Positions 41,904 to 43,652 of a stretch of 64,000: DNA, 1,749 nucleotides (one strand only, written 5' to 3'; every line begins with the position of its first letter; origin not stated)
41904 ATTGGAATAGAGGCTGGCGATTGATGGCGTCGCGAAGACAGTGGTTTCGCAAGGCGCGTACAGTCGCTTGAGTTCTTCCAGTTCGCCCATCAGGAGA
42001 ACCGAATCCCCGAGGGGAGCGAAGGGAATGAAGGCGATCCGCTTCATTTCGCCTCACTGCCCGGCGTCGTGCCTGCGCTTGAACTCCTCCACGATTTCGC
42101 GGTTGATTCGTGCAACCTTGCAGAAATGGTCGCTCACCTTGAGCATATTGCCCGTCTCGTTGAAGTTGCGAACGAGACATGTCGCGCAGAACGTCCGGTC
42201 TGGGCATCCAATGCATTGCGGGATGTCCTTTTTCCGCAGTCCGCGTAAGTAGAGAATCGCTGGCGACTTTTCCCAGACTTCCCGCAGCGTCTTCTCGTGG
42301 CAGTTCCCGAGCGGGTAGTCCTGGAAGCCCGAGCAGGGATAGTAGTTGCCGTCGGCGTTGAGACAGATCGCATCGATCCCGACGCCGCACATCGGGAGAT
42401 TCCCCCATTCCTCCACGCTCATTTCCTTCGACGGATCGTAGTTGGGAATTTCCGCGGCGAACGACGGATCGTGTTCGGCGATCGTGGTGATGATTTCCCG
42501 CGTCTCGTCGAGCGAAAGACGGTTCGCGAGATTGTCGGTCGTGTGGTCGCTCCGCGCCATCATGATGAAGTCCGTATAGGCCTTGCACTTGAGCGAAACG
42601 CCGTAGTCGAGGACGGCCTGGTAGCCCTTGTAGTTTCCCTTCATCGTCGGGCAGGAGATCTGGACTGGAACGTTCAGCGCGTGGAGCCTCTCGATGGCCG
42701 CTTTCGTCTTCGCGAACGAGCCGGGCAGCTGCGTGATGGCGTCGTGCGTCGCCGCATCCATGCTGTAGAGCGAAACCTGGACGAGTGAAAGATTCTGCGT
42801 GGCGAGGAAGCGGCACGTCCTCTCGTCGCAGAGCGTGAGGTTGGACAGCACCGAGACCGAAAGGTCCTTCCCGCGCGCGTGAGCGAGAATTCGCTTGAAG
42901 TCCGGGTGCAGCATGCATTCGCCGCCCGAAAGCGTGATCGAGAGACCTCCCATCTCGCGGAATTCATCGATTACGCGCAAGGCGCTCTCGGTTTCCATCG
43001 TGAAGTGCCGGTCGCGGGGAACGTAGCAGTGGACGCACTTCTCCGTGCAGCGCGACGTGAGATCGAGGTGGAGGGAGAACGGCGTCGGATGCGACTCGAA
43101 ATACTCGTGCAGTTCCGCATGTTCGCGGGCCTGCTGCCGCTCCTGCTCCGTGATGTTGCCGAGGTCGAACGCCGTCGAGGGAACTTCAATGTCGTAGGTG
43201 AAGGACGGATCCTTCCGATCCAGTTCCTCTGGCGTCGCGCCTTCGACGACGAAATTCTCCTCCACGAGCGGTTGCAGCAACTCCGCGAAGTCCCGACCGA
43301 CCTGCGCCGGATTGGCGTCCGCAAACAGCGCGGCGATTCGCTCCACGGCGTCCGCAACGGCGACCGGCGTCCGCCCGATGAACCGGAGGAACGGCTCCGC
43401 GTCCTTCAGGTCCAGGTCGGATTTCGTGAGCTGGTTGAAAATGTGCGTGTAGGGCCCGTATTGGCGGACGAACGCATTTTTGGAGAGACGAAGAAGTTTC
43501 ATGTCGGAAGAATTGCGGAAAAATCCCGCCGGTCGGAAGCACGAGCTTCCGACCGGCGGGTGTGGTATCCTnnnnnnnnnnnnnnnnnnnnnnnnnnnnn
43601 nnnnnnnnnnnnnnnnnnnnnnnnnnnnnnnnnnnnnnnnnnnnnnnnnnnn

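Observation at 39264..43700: RiPP-like operon: untracked 42-aa Cys-containing peptide, rSAM/SPASM maturase, GT9 glycosyltransferase, W-repeat protein, amidohydrolase, small membrane protein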

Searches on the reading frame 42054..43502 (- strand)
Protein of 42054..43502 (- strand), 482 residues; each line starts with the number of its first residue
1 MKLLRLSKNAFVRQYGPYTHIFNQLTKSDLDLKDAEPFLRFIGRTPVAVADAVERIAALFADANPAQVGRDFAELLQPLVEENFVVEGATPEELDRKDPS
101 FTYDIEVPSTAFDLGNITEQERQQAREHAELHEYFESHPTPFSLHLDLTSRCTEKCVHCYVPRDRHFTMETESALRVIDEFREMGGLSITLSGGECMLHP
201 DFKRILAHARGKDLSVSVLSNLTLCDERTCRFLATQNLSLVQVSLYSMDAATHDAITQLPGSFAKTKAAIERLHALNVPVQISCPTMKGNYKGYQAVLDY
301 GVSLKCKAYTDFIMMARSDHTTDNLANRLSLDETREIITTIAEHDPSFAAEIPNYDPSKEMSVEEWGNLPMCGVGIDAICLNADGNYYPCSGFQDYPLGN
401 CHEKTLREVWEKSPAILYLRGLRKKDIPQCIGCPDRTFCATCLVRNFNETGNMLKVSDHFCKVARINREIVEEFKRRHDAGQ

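Call 3: search_protein_families(library=pfam, proteins=[window:42054-43502:-], max_evalue=0.01)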
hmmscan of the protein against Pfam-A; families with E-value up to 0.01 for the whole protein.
window:42054-43502:- (482 aa): 2 families
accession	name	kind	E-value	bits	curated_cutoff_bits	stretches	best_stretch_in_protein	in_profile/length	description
PF04055.27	Radical_SAM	-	3.9e-20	73.1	29.5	1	148-289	3-153/166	Radical SAM superfamily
PF13186.11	SPASM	-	1.1e-09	38.9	21.5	1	372-434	1-67/67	Iron-sulfur cluster-binding domain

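Call 4: search_protein_families(library=ncbifam, proteins=[window:42054-43502:-], max_evalue=0.01)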
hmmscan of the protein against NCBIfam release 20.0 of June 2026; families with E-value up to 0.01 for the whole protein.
window:42054-43502:- (482 aa): 67 families (the best 25 are shown)
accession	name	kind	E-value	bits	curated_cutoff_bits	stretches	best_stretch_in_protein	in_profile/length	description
TIGR04055.1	rSAM_NirJ2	equivalog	1.3e-29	103.7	500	1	148-461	6-322/326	putative heme d1 biosynthesis radical SAM protein NirJ2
TIGR04545.1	rSAM_ahbD_hemeb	equivalog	2.2e-28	99.7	500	2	147-318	5-179/339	heme b synthase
TIGR04250.1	SCM_rSAM_ScmE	equivalog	5e-27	94.7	400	1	140-452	1-326/358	SynChlorMet cassette radical SAM/SPASM protein ScmE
TIGR04251.1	SCM_rSAM_ScmF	equivalog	2.3e-26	93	400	1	144-464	6-342/353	SynChlorMet cassette radical SAM/SPASM protein ScmF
TIGR04053.2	TIGR04053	equivalog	3.7e-26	92.3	395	2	139-317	5-189/366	TIGR04053 family radical SAM/SPASM domain-containing protein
TIGR04051.1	rSAM_NirJ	equivalog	4.3e-25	88.4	515.45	2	147-300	7-162/354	heme d1 biosynthesis radical SAM protein NirJ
TIGR04303.1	GeoRSP_rSAM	equivalog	2.3e-23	83.3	400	1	141-455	4-319/325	GeoRSP system radical SAM/SPASM protein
TIGR02109.1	PQQ_syn_pqqE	equivalog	2.8e-23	82.4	381.35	1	139-476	4-345/358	pyrroloquinoline quinone biosynthesis protein PqqE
TIGR03962.1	mycofact_rSAM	equivalog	1.2e-22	80.6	265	1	140-464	10-334/339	mycofactocin radical SAM maturase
TIGR04546.1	rSAM_ahbC_deAc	equivalog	5.6e-21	74.8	650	1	147-344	44-242/390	12,18-didecarboxysiroheme deacetylase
TIGR04082.1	rSAM_for_selen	equivalog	2e-20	73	350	1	121-283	179-341/516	thio(seleno)oxazole modification radical SAM maturase SbtM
NF050035.1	rSAM_WgK_link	exception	6.2e-19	68.2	650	2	139-283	6-153/367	radical SAM/SPASM peptide maturase WgkB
NF045574.1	sacti_mat_StsB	exception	1.8e-18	66.6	625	1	147-465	101-418/466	StsB family radical SAM/SPASM domain sactipeptide maturase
TIGR04054.1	rSAM_NirJ1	equivalog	2.3e-18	66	650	1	147-345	41-240/387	putative heme d1 biosynthesis radical SAM protein NirJ1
NF012164.0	AlbA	equivalog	5.9e-18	64.5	850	1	124-450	95-419/442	subtilosin maturase AlbA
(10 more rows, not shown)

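Call 6: find_homologous_proteins(query=window:42054-43502:-)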
Query window:42054-43502:- (482 aa): 2773 proteins with E <= 0.001 among 8000 candidates; the best 120 are listed.
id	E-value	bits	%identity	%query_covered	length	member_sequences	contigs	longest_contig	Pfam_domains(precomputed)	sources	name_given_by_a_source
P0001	0.0e+0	1046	93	100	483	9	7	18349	PF13186.12,PF04055.28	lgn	-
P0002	0.0e+0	1035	91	100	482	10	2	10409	PF13186.12,PF04055.28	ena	-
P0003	1.3e-298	1008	89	99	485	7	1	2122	PF13186.12,PF04055.28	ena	-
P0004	7.3e-292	986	87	99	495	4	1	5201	PF13186.12,PF04055.28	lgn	-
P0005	7.8e-289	976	87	99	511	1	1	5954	PF13186.12,PF04055.28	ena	-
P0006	3.0e-288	974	85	99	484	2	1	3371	PF13186.12,PF04055.28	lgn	-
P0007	1.3e-276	936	84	98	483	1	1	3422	PF13186.12,PF04055.28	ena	-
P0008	6.0e-265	897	78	100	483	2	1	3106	PF13186.12,PF04055.28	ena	-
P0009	3.7e-260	882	79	99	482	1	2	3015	PF13186.12,PF04055.28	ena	-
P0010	7.3e-255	864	76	99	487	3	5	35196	PF13186.12,PF04055.28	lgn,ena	-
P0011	1.2e-197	676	61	99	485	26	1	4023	PF13186.12,PF04055.28,PF05402.19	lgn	-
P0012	2.7e-196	671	61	99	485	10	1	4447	PF13186.12,PF04055.28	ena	-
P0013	8.7e-196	669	62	99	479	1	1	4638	PF13186.12,PF04055.28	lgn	-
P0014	1.4e-195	669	60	99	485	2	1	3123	PF13186.12,PF04055.28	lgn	-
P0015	2.5e-195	668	60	99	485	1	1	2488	PF13186.12,PF04055.28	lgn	-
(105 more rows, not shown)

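Call 8: find_related_loci(query=A1, collection=genome_contigs, flank=7000)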
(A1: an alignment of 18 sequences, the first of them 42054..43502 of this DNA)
Query A1 (482 aa) in genome_contigs; peptide patterns used: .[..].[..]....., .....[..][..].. (x = any residue, [..] = any of these).
599 stretches matched a pattern (row limit reached: there are more); 585 encode a relative of the query (tblastn E <= 1e-3); the best 80 are kept; 80 distinct loci.
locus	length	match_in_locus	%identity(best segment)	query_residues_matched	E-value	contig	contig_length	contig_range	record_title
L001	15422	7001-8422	51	3-477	7e-161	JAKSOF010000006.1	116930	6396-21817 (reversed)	MAG: Victivallaceae bacterium isolate Horse_feces170 MAG170_6, whole genome shotgun sequence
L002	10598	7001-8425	48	3-478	4e-145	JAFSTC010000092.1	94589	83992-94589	MAG: Lentisphaeria bacterium isolate RGIG3449 Goat_Rumen.Co__c2505700, whole genome shotgun sequence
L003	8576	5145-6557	45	3-474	3e-143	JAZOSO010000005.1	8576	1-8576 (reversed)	MAG: Victivallaceae bacterium isolate T1900045543_YK20190237.MAGScoT_cleanbin_000025 SGB_7834_k141_4464452, whole genome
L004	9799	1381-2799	45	3-476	8e-140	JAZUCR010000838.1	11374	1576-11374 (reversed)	MAG: Victivallales bacterium isolate T1900045313_YK20190002.MAGScoT_cleanbin_000070 SGB_6255_k141_4142427, whole genome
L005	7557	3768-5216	44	2-480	6e-134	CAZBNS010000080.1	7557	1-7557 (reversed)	MAG TPA_asm: uncultured Rhizobiaceae bacterium isolate SRP192927_co3_306 genome assembly, contig: NODE_26806_length_7557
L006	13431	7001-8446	44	4-477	7e-134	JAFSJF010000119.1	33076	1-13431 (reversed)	MAG: Bacteroidales bacterium isolate RGIG3192 Goat_Reticulum-1__c501492, whole genome shotgun sequence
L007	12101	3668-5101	45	4-482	1e-133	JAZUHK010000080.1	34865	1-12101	MAG: Kiritimatiellia bacterium isolate T1900045276_TH20190046.MAGScoT_cleanbin_000045 SGB_5922_k141_2521003, whole genom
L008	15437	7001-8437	45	3-473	2e-132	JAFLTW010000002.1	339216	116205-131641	MAG: Muribaculaceae bacterium isolate HAN063 Seq2, whole genome shotgun sequence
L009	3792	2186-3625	44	3-474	3e-135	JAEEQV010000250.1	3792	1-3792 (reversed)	MAG: Bacteroidales bacterium isolate Tb.RUG.343 NODE_112926_length_3792_cov_0.923056, whole genome shotgun sequence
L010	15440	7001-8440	44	3-474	2e-131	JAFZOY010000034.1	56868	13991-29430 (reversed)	MAG: Bacteroidales bacterium isolate RGIG7965 Water_buffalos_Rumen-1__c287881, whole genome shotgun sequence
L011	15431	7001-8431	43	1-479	4e-131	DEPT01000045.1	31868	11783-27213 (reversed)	MAG TPA_asm: Akkermansiaceae bacterium UBA3385 UBA3385_contig_12, whole genome shotgun sequence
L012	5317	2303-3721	44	1-472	1e-131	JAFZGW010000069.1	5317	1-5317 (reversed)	MAG: Akkermansia sp. isolate RGIG7755 Water_buffalos_Rectum-5__c735674, whole genome shotgun sequence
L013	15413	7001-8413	44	3-472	9e-131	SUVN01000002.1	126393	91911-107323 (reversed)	MAG: Akkermansiaceae bacterium isolate SIG73 NODE_3199_length_126393_cov_3.133900, whole genome shotgun sequence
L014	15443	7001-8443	45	3-473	8e-131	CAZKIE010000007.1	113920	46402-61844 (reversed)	MAG TPA_asm: uncultured Staphylococcus sp. isolate SRP222994_co1_381 genome assembly, contig: NODE_131_length_113920_cov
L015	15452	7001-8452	44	3-478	5e-131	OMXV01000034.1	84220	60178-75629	uncultured Prevotellaceae bacterium isolate RUG071 genome assembly, contig: scaffold_307, whole genome shotgun sequence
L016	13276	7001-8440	45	3-474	7e-131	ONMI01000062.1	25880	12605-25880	uncultured Prevotellaceae bacterium isolate RUG446 genome assembly, contig: scaffold_3904, whole genome shotgun sequence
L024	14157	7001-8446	43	3-478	1e-128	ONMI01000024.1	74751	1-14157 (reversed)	uncultured Prevotellaceae bacterium isolate RUG446 genome assembly, contig: scaffold_1331, whole genome shotgun sequence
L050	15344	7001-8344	44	38-477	3e-120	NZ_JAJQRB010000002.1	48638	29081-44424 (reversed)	Treponema primitia strain ZAS-10 NODE_35_length_48638_cov_193.993043, whole genome shotgun sequence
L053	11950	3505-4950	42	3-475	7e-120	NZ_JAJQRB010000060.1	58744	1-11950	Treponema primitia strain ZAS-10 NODE_27_length_58744_cov_228.206461, whole genome shotgun sequence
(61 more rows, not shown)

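Call 23: find_encoding_contigs(protein=P0001, flank=8000, max_places=3)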
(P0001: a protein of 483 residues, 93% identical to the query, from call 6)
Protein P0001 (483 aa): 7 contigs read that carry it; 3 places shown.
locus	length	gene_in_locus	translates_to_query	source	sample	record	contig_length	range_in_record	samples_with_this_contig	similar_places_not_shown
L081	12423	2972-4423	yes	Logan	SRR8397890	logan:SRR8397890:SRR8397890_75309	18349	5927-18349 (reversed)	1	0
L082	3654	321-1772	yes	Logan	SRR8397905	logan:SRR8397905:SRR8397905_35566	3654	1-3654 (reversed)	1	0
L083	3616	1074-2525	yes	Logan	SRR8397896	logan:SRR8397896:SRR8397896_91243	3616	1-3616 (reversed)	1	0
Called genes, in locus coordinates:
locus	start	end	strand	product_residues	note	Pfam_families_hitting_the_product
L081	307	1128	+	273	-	PF03119:DNA_ligase_ZBD (faint), PF10571:UPF0547 (faint), PF12773:DZR, PF13240:Zn_Ribbon_1, PF17032:Zn_ribbon_15 (faint), PF24463:DUF7577 (faint), PF13248:Zn_ribbon_3 (weak), PF13240:Zn_Ribbon_1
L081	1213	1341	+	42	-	-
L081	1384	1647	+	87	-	-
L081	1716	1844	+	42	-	-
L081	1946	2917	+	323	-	-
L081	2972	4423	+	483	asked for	PF04055:Radical_SAM, PF13186:SPASM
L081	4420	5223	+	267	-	-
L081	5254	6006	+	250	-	PF04909:Amidohydro_2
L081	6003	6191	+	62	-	-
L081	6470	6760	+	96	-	-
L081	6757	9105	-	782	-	PF13802:Gal_mutarotas_2, PF01055:Glyco_hydro_31_2nd, PF21365:Glyco_hydro_31_3rd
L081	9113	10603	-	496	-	PF22848:ASD1_dom, PF06964:Alpha-L-AF_C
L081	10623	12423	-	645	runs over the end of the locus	PF13522:GATase_6, PF13537:GATase_7, PF12481:DUF3700 (weak), PF00733:Asn_synthase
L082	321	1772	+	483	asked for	PF04055:Radical_SAM, PF13186:SPASM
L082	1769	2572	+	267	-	-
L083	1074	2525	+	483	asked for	PF04055:Radical_SAM, PF13186:SPASM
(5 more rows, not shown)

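Call 24: find_encoding_contigs(protein=P0010, flank=8000, max_places=3)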
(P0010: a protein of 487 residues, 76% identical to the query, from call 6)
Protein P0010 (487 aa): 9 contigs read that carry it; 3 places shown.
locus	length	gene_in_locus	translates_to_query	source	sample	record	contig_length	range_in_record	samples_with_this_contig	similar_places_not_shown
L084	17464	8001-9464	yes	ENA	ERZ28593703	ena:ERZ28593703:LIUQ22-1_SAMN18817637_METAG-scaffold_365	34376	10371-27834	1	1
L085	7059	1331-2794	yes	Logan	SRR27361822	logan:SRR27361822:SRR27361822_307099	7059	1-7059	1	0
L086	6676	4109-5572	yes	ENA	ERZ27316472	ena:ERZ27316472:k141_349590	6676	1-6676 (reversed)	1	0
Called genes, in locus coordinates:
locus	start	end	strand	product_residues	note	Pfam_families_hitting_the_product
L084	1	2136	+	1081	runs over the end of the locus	PF25596:CPSase_L_D1, PF02222:ATP-grasp, PF02786:CPSase_L_D2, PF07478:Dala_Dala_lig_C, PF02787:CPSase_L_D3, PF25596:CPSase_L_D1, PF02222:ATP-grasp, PF02786:CPSase_L_D2, +4 more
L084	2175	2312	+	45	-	PF00301:Rubredoxin, PF21349:RUBY_RBDX (faint)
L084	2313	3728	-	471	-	PF14691:Fer4_20, PF01262:AlaDh_PNT_C (faint), PF01266:DAO (faint), PF03486:HI0933_like (faint), PF07992:Pyr_redox_2, PF13450:NAD_binding_8 (weak), PF13738:Pyr_redox_3 (weak), PF00070:Pyr_redox (weak), +1 more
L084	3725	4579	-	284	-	PF00175:NAD_binding_1, PF10418:DHODB_Fe-S_bind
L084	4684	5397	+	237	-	PF01479:S4, PF00849:PseudoU_synth_2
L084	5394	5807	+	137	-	PF09719:C_GCAxxG_C_C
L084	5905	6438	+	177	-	PF01300:Sua5_yciO_yrdC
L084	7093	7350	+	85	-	-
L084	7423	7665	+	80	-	-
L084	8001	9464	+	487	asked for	PF04055:Radical_SAM, PF13186:SPASM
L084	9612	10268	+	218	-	-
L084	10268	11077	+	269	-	PF04909:Amidohydro_2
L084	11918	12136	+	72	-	-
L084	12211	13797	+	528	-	PF01232:Mannitol_dh, PF08125:Mannitol_dh_C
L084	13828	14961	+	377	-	PF03577:Peptidase_C69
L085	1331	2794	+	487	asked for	PF04055:Radical_SAM, PF13186:SPASM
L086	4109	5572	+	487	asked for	PF04055:Radical_SAM, PF13186:SPASM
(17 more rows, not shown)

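Call 26: search_solved_structures(query=window:42054-43502:-, max_evalue=0.001)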
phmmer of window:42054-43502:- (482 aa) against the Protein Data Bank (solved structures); distinct sequences matched with E-value up to 0.001: 13.
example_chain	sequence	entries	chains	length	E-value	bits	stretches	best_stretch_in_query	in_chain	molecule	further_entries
6efn_A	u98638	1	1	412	1.4e-14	57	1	140-425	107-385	Sporulation killing factor maturation protein SkfB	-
6c8v_A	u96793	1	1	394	7.6e-13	51.3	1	135-452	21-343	Coenzyme PQQ synthesis protein E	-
5v1q_A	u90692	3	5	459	1.6e-06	30.4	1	118-445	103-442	Radical SAM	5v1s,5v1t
7vob_C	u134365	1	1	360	1.1e-05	27.7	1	145-278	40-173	Cytosylglucuronate decarboxylase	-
7voc_C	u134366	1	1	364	1.1e-05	27.6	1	145-278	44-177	Cytosylglucuronate decarboxylase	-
7n7i_A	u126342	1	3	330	6.2e-05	25.2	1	116-258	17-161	Viperin-like enzyme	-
9dgw_A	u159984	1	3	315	6.5e-05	25.1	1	134-258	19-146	Radical SAM core domain-containing protein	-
9dfw_A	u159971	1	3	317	6.7e-05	25.1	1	134-258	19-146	Radical SAM core domain-containing protein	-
9dfu_A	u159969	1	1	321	7.2e-05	25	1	134-365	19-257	Radical SAM core domain-containing protein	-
9dfn_A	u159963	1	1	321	0.00014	24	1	134-365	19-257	Radical SAM core domain-containing protein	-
6b4c_A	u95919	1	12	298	0.00028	23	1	140-258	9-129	Viperin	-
6q2p_A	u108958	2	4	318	0.00096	21.3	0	136-253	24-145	Radical S-adenosyl methionine domain-containing protein 2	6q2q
5vsl_A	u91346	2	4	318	0.00096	21.2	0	136-253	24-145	Radical S-adenosyl methionine domain-containing protein 2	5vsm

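Call 36: predict_structure(alignment_id=A1)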
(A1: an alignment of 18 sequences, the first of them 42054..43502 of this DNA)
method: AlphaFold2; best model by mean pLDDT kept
length: 482 residues; sequences in the alignment: 18
mean_pLDDT: 89.2   pTM: 0.89
mean pLDDT of the five models: 89.2, 87.6, 87.1, 84.9, 84.9
residues with pLDDT >= 90: 298; 70-90: 160; 50-70: 22; < 50: 2
segments of 3 or more residues with pLDDT < 50: none
pLDDT, mean of each block of 10 residues (from residue 1): 93 93 88 90 92 93 91 92 93 94 87 57 58 89 94 88 86 98 96 92 98 96 91 95 96 96 97 97 92 92 90 83 91 90 75 79 88 84 93 89 97 94 89 82 83 88 91 87 64
secondary structure, 60 per line:
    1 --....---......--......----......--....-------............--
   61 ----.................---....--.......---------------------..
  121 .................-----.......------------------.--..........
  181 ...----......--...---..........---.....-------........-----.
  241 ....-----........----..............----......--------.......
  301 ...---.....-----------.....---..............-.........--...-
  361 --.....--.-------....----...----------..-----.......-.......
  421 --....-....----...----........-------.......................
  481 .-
elements in order: E3-6 E10-15 E18-23 E28-33 H36-39 H49-58 H65-81 E85-88 H91-97 H119-137 E143-149 H171-183 E188-193 H202-211 E215-219 H227-234 E240-244 H250-257 H262-275 E280-285 H294-303 E307-311 H323-327 H331-344 H346-354 H363-367 E378-381 E386-388 H406-412 H414-420 H428-431 H443-450 H458-481
